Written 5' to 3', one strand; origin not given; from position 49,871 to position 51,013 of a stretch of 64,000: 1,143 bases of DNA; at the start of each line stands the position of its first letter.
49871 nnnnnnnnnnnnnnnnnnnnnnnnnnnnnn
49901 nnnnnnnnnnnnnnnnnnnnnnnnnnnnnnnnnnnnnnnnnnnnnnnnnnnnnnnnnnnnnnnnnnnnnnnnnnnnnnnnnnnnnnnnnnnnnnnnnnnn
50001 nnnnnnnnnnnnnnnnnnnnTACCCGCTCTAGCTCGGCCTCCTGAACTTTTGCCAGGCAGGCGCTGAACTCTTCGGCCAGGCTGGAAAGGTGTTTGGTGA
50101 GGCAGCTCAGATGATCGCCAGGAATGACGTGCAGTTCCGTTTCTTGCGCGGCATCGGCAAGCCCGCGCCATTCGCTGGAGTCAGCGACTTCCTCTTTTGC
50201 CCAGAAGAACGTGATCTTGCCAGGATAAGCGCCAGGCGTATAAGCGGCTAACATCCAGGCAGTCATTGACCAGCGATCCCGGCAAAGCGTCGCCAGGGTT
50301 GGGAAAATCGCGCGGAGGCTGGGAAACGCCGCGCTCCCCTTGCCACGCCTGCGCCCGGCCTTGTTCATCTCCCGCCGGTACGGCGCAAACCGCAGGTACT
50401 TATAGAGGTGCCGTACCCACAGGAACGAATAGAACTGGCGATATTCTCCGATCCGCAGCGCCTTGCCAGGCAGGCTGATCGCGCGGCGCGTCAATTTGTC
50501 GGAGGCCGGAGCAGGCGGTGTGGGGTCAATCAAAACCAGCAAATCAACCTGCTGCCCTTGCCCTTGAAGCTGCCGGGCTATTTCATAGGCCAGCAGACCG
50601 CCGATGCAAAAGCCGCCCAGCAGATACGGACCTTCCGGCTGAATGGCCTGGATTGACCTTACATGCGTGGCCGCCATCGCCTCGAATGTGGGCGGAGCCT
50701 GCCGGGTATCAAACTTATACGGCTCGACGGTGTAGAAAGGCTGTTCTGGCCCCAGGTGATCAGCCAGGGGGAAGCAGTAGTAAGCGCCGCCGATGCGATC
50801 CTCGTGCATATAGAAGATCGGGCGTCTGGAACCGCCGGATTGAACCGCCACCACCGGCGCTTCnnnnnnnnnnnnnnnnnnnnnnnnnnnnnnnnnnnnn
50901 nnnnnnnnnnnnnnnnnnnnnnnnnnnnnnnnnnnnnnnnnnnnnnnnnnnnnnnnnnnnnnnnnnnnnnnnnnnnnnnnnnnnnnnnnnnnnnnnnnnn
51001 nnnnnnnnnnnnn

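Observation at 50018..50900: The terminal thioesterase uses a cysteine nucleophile (GxCxG instead of GxSxG)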

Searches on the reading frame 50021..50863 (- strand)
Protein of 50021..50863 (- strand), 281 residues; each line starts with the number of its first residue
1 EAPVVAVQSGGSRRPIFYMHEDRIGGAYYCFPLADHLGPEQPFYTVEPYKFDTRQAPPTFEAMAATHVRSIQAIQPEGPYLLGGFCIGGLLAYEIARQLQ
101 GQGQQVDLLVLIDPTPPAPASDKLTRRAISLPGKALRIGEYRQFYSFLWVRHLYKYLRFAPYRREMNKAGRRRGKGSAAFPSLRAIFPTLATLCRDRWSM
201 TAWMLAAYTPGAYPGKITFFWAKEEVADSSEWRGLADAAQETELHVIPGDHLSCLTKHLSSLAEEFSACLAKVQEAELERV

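Call 7: search_solved_structures(query=window:50021-50863:-, max_evalue=0.01, show_alignments=5)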
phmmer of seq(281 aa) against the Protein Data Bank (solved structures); distinct sequences matched with E-value up to 0.01: 49.
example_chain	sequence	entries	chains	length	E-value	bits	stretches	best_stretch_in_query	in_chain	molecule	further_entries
4zxh_A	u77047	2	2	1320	2e-20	76.3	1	4-120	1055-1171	ABBFA_003403 | Tyrocidine synthetase 3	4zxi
7dxo_A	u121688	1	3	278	6.2e-15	58.3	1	7-116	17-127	Non-ribosomal peptide synthetase 4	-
7crn_A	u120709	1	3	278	8.4e-15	57.8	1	7-116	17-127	Non-ribosomal peptide synthetase 4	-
7r0x_A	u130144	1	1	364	2e-13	53.3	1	16-119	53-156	Polyketide synthase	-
9f7b_A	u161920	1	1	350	3e-12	49.5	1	6-116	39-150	3-hydroxyacyl-[acyl-carrier-protein] dehydratase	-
6ojc_A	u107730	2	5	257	7.8e-10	41.5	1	58-114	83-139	NocB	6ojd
3ils_A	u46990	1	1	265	2.2e-09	40.1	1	25-124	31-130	Aflatoxin biosynthesis polyketide synthase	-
3tej_A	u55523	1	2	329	4.6e-09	39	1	16-119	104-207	Enterobactin synthase component F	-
2roq_A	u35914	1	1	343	4.8e-09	39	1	16-119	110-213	Enterobactin synthetase component F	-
8cg4_A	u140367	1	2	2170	2e-08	36.9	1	27-124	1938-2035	Norsolorinic acid synthase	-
5ja1_A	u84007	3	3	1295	3.1e-08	36.3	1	16-119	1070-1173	Enterobactin synthase component F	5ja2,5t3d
2px6_A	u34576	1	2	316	3.9e-08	36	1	11-117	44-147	Thioesterase domain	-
4z49_A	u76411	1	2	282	4.3e-08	35.8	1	11-118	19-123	Fatty acid synthase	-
7mhd_A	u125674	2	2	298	4.4e-08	35.8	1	11-118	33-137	Fatty acid synthase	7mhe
1xkt_A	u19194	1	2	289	5.1e-08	35.6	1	11-118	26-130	fatty acid synthase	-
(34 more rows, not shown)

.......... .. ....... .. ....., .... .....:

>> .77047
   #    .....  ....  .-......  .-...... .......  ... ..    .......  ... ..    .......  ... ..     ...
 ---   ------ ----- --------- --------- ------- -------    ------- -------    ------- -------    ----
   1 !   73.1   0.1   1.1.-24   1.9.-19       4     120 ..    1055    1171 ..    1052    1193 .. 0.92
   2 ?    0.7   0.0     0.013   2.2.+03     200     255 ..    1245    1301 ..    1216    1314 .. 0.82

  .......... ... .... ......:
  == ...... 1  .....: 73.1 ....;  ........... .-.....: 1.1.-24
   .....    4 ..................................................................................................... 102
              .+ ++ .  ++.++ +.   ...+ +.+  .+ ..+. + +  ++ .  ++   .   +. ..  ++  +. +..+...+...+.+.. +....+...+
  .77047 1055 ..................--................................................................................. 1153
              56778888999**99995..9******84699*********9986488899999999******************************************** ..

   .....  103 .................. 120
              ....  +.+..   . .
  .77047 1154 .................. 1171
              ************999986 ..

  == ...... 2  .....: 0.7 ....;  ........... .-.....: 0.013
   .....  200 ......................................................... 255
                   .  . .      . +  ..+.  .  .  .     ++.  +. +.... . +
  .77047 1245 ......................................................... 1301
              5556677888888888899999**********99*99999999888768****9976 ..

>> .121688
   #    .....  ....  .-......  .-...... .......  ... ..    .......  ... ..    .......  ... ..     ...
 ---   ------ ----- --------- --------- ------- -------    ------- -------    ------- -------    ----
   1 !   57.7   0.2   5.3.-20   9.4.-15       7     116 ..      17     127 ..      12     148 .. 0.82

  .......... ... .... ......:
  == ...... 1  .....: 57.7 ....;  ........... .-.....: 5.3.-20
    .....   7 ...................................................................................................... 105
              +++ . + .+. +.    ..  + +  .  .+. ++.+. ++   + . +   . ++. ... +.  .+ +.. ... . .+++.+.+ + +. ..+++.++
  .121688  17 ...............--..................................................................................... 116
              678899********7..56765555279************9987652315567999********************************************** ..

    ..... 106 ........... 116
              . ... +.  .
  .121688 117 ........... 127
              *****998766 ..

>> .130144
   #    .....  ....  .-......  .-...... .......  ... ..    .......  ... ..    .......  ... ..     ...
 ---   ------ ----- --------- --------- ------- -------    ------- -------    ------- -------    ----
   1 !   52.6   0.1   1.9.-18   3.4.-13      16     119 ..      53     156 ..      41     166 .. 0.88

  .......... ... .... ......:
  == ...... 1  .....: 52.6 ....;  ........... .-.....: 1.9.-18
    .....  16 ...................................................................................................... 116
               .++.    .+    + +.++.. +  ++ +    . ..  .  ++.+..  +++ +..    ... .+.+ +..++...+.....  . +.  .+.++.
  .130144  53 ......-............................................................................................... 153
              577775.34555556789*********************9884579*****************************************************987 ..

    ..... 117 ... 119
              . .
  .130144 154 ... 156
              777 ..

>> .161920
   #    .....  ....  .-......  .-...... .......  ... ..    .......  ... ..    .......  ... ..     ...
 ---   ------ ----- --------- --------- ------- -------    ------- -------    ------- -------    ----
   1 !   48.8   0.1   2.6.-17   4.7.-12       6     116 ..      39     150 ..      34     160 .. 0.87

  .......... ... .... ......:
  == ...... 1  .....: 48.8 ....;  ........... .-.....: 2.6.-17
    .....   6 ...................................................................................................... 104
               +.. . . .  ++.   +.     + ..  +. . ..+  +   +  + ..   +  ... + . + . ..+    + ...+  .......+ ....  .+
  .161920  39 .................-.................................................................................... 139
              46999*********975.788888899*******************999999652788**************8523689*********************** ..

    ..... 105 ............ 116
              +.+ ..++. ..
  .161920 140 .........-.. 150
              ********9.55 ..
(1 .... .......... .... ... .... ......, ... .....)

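Call 8: find_homologous_proteins(query=window:50021-50863:-, max_evalue=0.00001)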
Query seq(281 aa) (281 aa): 398 proteins with E <= 0.00001 among 3044 candidates; the best 120 are listed.
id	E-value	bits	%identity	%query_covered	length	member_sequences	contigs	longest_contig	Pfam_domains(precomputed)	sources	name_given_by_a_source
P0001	1.5e-127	443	69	100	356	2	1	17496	PF00550.32,PF00975.27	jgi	jgi:thioesterase domain-containing protein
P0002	9.1e-126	437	69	99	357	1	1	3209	PF00975.27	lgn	-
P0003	2.0e-82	295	51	99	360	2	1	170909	PF00550.32,PF00975.27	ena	-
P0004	2.3e-80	288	51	99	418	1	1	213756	PF00975.27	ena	-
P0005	2.2e-79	285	51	97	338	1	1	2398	PF00550.32,PF00975.27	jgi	jgi:pimeloyl-ACP methyl ester carboxylesterase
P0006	2.1e-78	281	48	98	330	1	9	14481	PF00975.27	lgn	-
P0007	2.7e-77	278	48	98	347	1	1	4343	PF12697.14,PF00975.27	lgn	-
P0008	6.4e-77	277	49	96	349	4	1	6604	PF00975.27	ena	-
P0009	6.9e-77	276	48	98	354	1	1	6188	PF12697.14,PF00975.27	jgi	jgi:hypothetical protein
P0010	3.0e-76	274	46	98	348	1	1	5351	PF12697.14,PF00975.27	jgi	jgi:hypothetical protein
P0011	9.2e-76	273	45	99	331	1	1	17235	PF12697.14,PF00975.27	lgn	-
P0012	1.1e-75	272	48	96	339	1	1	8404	PF00975.27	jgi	jgi:thioesterase domain-containing protein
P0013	1.3e-75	272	48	96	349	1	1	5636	PF12697.14,PF00975.27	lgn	-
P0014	3.8e-75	271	43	98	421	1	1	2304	PF00975.27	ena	-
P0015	4.5e-75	270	48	96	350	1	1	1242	PF12697.14,PF00975.27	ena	-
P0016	1.3e-74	269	48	97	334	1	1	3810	PF00975.27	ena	-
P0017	1.3e-74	269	47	98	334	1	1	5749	PF00975.27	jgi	jgi:thioesterase domain-containing protein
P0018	4.3e-74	267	48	97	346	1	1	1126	PF00975.27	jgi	jgi:thioesterase domain-containing protein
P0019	8.6e-74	266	48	97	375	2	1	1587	PF00550.32,PF00975.27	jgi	-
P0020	9.9e-74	266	47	98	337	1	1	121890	PF00975.27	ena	-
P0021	1.2e-73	266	48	96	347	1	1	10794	PF12697.14,PF00975.27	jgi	jgi:Thioesterase domain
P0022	2.0e-73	265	46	98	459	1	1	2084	PF00550.32,PF00975.27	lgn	-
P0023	8.7e-73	263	46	96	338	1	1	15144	PF00975.27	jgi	jgi:hypothetical protein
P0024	1.0e-72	263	46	99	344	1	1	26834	PF00975.27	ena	-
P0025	1.3e-72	262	48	96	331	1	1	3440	PF00975.27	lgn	-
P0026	7.7e-72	260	47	97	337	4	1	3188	PF00975.27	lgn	-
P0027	9.8e-72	260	46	98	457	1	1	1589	PF00550.32,PF13193.13,PF00975.27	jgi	jgi:hypothetical protein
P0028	9.9e-72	259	46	96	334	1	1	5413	PF00975.27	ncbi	ncbi:MAG: hypothetical protein NVSMB27_28580 [Ktedonobacteraceae bacterium]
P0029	1.5e-71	259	47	98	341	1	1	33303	PF00975.27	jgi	jgi:hypothetical protein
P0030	1.6e-71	259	45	98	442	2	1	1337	PF00550.32,PF00975.27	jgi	jgi:thioesterase domain-containing protein/acyl carrier protein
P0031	2.5e-71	258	45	97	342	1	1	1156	PF00975.27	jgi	jgi:pimeloyl-ACP methyl ester carboxylesterase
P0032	6.8e-71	257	46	97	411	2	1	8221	PF00550.32,PF00975.27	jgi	jgi:thioesterase domain-containing protein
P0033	8.0e-71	257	44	98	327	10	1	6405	PF00975.27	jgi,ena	-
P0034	9.9e-71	256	46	96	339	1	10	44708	PF12697.14,PF00975.27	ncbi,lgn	-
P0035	1.1e-70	256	46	96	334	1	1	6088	PF00975.27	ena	-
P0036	1.2e-70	256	46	99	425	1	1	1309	PF00550.32,PF00975.27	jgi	jgi:thioesterase domain-containing protein/acyl carrier protein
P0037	1.2e-70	256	47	97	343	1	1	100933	PF00975.27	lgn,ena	-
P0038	1.3e-70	256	46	98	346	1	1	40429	PF00975.27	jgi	jgi:thioesterase superfamily protein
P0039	1.3e-70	256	46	96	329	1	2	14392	PF12697.14,PF00975.27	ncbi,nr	ncbi:MAG: alpha/beta fold hydrolase [Ktedonobacteraceae bacterium]|nr:alpha/beta fold hydrolase [Kte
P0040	1.5e-70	256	46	96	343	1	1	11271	PF00975.27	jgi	jgi:hypothetical protein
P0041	1.9e-70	255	46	96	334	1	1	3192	PF00975.27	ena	-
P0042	2.0e-70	255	47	96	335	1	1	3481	PF12697.14,PF00975.27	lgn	-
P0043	2.4e-70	255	44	99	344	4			PF00975.27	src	-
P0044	3.7e-70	254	46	96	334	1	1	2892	PF12697.14,PF00975.27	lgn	-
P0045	5.6e-70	254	46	98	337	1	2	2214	PF12697.14,PF00975.27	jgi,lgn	jgi:hypothetical protein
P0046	7.1e-70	253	45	98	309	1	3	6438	PF00975.27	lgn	-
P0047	9.7e-70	253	45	99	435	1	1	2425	PF00550.32,PF00975.27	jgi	jgi:hypothetical protein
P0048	1.1e-69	253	42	98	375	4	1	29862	PF00975.27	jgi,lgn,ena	-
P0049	1.5e-69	252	45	97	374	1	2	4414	PF00975.27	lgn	-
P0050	1.9e-69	252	46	97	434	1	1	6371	PF00550.32,PF13193.13,PF00975.27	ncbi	ncbi:MAG: thioesterase domain-containing protein, partial [Ktedonobacteraceae bacterium]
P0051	2.1e-69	252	45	96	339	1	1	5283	PF00975.27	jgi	jgi:thioesterase domain-containing protein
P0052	2.3e-69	252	41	97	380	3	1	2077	PF12697.14,PF00975.27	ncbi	-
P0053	2.4e-69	252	42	98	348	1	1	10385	PF12697.14,PF00975.27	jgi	jgi:hypothetical protein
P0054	3.1e-69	251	47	99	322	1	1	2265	PF00975.27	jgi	jgi:Thioesterase domain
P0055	4.2e-69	251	47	98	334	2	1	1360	PF12697.14,PF00975.27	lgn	-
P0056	5.5e-69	250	46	96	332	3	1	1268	PF00975.27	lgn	-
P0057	7.6e-69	250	46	99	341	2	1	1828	PF00975.27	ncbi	-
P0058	8.8e-69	250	45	97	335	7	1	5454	PF00975.27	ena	-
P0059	9.8e-69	250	45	97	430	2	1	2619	PF00550.32,PF00975.27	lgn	-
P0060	1.2e-68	249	44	98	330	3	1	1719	PF12697.14,PF00975.27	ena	-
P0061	2.2e-68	249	44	97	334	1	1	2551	PF12697.14,PF00975.27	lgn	-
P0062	2.8e-68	248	42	98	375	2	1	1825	PF00975.27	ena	-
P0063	3.7e-68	248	42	98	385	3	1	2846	PF00975.27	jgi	-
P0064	8.1e-68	247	45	97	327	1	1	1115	PF00975.27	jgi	jgi:thioesterase domain-containing protein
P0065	9.2e-68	246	39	98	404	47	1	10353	PF00975.27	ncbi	-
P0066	1.9e-67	245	46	96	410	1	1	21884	PF00975.27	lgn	-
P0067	3.1e-67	245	44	96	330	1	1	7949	PF00975.27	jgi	jgi:thioesterase domain-containing protein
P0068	3.2e-67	245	47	98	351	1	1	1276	PF00550.32,PF00975.27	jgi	jgi:thioesterase domain-containing protein/acyl carrier protein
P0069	5.3e-67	244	43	97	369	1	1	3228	PF00975.27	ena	-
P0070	6.7e-67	244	44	96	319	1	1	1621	PF12697.14,PF00975.27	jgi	jgi:thioesterase domain-containing protein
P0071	6.9e-67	244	47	99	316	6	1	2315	PF00975.27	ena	-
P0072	7.8e-67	243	38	98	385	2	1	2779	PF00975.27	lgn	-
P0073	1.0e-66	243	43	99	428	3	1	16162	PF00550.32,PF00975.27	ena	-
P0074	1.7e-66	242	46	98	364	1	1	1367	PF00550.32,PF00975.27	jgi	jgi:surfactin synthase thioesterase subunit/acyl carrier protein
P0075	2.1e-66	242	46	97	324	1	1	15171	PF00975.27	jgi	jgi:thioesterase domain-containing protein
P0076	2.3e-66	242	42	96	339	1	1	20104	PF00975.27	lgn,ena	-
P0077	2.4e-66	242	44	99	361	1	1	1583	PF00975.27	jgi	jgi:hypothetical protein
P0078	4.4e-66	241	43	97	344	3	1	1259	PF00975.27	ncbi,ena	-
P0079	4.4e-66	241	44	97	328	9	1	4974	PF00975.27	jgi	-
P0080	4.9e-66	241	47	96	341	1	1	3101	PF00975.27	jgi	jgi:thioesterase domain-containing protein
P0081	6.6e-66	240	47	96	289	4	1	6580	PF00975.27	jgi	jgi:thioesterase domain-containing protein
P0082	7.2e-66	240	45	98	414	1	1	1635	PF00550.32,PF00975.27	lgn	-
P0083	8.0e-66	240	42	99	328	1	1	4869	PF00975.27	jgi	jgi:thioesterase domain-containing protein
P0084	2.5e-65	239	44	96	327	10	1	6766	PF00975.27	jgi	jgi:thioesterase domain-containing protein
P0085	4.2e-65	238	44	97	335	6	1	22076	PF00975.27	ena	-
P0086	8.1e-65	237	44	96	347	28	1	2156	PF00975.27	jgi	-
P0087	8.4e-65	237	44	99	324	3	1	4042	PF00975.27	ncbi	-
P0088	1.2e-64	236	45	97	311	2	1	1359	PF00975.27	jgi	-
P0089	1.3e-64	236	42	96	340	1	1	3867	PF00975.27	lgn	-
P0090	1.4e-64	236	44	96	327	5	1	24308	PF00975.27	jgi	jgi:thioesterase domain-containing protein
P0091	1.5e-64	236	43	98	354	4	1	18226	PF12697.14,PF00975.27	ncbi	-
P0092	1.8e-64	236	46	97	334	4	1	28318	PF00975.27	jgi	jgi:thioesterase domain-containing protein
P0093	1.9e-64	236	38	98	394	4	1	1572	PF00975.27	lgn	-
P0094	3.1e-64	235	43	99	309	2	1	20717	PF00975.27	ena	-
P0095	3.3e-64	235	43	98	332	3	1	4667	PF00975.27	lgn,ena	-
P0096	3.4e-64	235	44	97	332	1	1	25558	PF00975.27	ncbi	-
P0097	3.8e-64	235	45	95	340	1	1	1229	PF00975.27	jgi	jgi:hypothetical protein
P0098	4.1e-64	234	45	98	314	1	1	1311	PF00975.27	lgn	-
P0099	7.9e-64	234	44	95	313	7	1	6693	PF00975.27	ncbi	-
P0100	1.1e-63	233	42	99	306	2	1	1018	PF00975.27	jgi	-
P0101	1.2e-63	233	43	96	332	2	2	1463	PF12697.14,PF00975.27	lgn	-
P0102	1.4e-63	233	45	98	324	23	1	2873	PF00975.27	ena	-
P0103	1.6e-63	233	45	97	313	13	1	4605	PF00975.27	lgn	-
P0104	2.7e-63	232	43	98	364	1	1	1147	PF00550.32,PF00975.27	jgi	jgi:hypothetical protein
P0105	3.2e-63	232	43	97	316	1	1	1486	PF00975.27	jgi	jgi:thioesterase domain-containing protein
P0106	3.3e-63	232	42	97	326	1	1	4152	PF00975.27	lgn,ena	-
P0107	3.9e-63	231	41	97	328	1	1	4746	PF00975.27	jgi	jgi:thioesterase domain-containing protein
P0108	4.0e-63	231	45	97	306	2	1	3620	PF00975.27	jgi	jgi:thioesterase domain-containing protein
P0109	6.2e-63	231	38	98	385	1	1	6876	PF00975.27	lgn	-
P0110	6.6e-63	231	43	99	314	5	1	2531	PF00975.27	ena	-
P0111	7.1e-63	230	41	99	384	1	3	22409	PF00975.27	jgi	jgi:hypothetical protein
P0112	7.6e-63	230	43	96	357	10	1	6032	PF00975.27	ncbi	-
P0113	8.5e-63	230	44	97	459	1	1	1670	PF00550.32,PF13193.13,PF00975.27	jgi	-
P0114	8.8e-63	230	43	96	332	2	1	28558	PF00975.27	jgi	jgi:thioesterase domain-containing protein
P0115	9.0e-63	230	44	97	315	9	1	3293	PF00975.27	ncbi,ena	-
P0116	9.0e-63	230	43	99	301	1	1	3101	PF00975.27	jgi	jgi:thioesterase domain-containing protein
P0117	9.3e-63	230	41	99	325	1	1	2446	PF00975.27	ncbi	-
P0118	9.8e-63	230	41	97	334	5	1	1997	PF00975.27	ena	-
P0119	1.1e-62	230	39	98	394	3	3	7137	PF00975.27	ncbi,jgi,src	-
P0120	1.2e-62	230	43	96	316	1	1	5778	PF00975.27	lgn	-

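Call 15: find_encoding_contigs(protein=P0001, flank=10000, max_places=3)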
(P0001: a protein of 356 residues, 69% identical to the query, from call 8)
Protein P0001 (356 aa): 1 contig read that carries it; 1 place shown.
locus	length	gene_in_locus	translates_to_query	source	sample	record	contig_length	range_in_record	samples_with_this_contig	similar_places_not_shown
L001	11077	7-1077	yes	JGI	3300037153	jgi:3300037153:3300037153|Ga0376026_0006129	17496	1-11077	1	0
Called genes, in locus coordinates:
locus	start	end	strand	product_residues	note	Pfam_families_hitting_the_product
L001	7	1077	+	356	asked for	PF00550:PP-binding, PF00975:Thioesterase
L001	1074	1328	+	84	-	-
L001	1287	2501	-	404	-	-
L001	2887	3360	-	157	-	-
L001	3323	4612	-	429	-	PF02012:BNR (faint), PF13088:BNR_2 (faint), PF21471:Reelin_subrepeat-B (faint), PF15902:Sortilin-Vps10 (faint)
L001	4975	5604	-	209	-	PF04542:Sigma70_r2, PF08281:Sigma70_r4_2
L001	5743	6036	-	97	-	-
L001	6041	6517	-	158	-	PF03061:4HBT (weak)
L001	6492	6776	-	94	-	-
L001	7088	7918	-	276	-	PF09948:PpoB2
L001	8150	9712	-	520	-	PF05694:SBP56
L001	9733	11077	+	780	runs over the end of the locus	PF00196:GerE, PF00931:NB-ARC (weak), PF13401:AAA_22 (weak), PF25872:HTH_77, PF17874:TPR_MalT (weak), PF13374:TPR_10 (faint), PF13424:TPR_12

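Call 16: find_encoding_contigs(protein=P0003, flank=10000, max_places=3)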
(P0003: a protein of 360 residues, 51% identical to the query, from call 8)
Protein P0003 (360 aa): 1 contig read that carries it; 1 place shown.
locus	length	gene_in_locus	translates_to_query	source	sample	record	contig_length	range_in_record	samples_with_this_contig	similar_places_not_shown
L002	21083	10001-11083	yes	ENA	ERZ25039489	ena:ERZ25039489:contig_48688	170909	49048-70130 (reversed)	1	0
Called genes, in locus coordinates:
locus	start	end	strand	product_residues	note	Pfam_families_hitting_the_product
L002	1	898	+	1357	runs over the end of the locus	PF00668:Condensation, PF00501:AMP-binding, PF13193:AMP-binding_C, PF00550:PP-binding, PF00975:Thioesterase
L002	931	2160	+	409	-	PF13439:Glyco_transf_4, PF13579:Glyco_trans_4_4, PF00534:Glycos_transf_1, PF13692:Glyco_trans_1_4, PF13524:Glyco_trans_1_2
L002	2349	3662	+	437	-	PF13439:Glyco_transf_4, PF13579:Glyco_trans_4_4, PF00534:Glycos_transf_1, PF13692:Glyco_trans_1_4, PF13524:Glyco_trans_1_2 (weak)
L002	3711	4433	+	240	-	-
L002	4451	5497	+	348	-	PF01522:Polysacc_deac_1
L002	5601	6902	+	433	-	PF03721:UDPG_MGDP_dh_N, PF02737:3HCDH_N (faint), PF03446:NAD_binding_2, PF00984:UDPG_MGDP_dh, PF03720:UDPG_MGDP_dh_C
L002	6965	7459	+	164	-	PF00668:Condensation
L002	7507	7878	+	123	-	PF00668:Condensation (weak)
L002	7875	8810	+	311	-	PF00668:Condensation, PF00501:AMP-binding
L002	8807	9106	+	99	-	PF00501:AMP-binding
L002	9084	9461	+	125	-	PF00501:AMP-binding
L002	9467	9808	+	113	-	PF13193:AMP-binding_C (weak)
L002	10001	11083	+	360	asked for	PF00550:PP-binding, PF00975:Thioesterase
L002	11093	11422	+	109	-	-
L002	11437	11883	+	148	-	PF01648:ACPS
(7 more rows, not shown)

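Call 17: find_encoding_contigs(protein=P0020, flank=10000, max_places=2)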
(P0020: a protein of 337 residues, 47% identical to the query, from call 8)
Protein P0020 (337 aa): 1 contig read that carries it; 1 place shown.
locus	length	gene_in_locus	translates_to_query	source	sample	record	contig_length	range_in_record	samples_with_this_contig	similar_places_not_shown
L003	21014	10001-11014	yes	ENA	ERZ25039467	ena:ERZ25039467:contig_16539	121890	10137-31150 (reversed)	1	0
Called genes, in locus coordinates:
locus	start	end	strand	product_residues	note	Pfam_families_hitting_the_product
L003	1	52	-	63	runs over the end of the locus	-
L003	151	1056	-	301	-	PF00795:CN_hydrolase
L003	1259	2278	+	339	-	PF02685:Glucokinase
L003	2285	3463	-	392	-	PF00155:Aminotran_1_2, PF12897:Asp_aminotransf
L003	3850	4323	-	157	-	-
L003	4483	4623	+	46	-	-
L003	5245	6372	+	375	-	PF01041:DegT_DnrJ_EryC1, PF01212:Beta_elim_lyase (faint), PF01053:Cys_Met_Meta_PP (weak)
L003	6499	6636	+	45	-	-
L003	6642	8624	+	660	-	PF00501:AMP-binding, PF13193:AMP-binding_C, PF00550:PP-binding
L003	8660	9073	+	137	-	-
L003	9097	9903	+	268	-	PF00067:p450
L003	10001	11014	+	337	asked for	PF00975:Thioesterase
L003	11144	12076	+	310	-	PF13641:Glyco_tranf_2_3 (weak), PF00535:Glycos_transf_2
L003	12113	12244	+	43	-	-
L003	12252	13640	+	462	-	PF13506:Glyco_transf_21 (weak), PF00535:Glycos_transf_2, PF13641:Glyco_tranf_2_3, PF13632:Glyco_trans_2_3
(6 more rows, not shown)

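Call 18: find_encoding_contigs(protein=P0034, flank=10000, max_places=2)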
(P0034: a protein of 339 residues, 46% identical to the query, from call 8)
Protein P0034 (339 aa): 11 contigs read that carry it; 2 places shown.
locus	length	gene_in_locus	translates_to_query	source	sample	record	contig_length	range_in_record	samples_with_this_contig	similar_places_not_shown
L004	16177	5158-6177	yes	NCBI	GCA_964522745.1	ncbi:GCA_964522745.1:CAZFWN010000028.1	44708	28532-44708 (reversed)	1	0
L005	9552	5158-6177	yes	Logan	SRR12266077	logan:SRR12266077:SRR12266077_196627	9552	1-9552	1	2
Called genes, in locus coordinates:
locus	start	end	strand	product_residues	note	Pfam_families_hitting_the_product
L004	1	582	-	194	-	?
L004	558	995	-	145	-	-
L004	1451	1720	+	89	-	-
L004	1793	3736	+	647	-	PF00501:AMP-binding, PF13193:AMP-binding_C, PF00550:PP-binding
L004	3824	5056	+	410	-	PF00067:p450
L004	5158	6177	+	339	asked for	PF00975:Thioesterase, PF12697:Abhydrolase_6 (weak)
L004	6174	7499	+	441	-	-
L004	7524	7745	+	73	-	PF13358:DDE_3 (weak)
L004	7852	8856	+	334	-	PF00291:PALP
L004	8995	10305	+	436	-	PF02655:ATP-grasp_3 (weak), PF02786:CPSase_L_D2 (faint), PF15632:ATPgrasp_Ter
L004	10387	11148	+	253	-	PF00072:Response_reg, PF00196:GerE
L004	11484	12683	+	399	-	-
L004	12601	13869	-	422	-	PF13439:Glyco_transf_4, PF13579:Glyco_trans_4_4, PF00534:Glycos_transf_1, PF13692:Glyco_trans_1_4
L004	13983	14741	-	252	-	PF07760:DUF1616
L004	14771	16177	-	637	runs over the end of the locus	-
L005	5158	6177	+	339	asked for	PF00975:Thioesterase, PF12697:Abhydrolase_6 (weak)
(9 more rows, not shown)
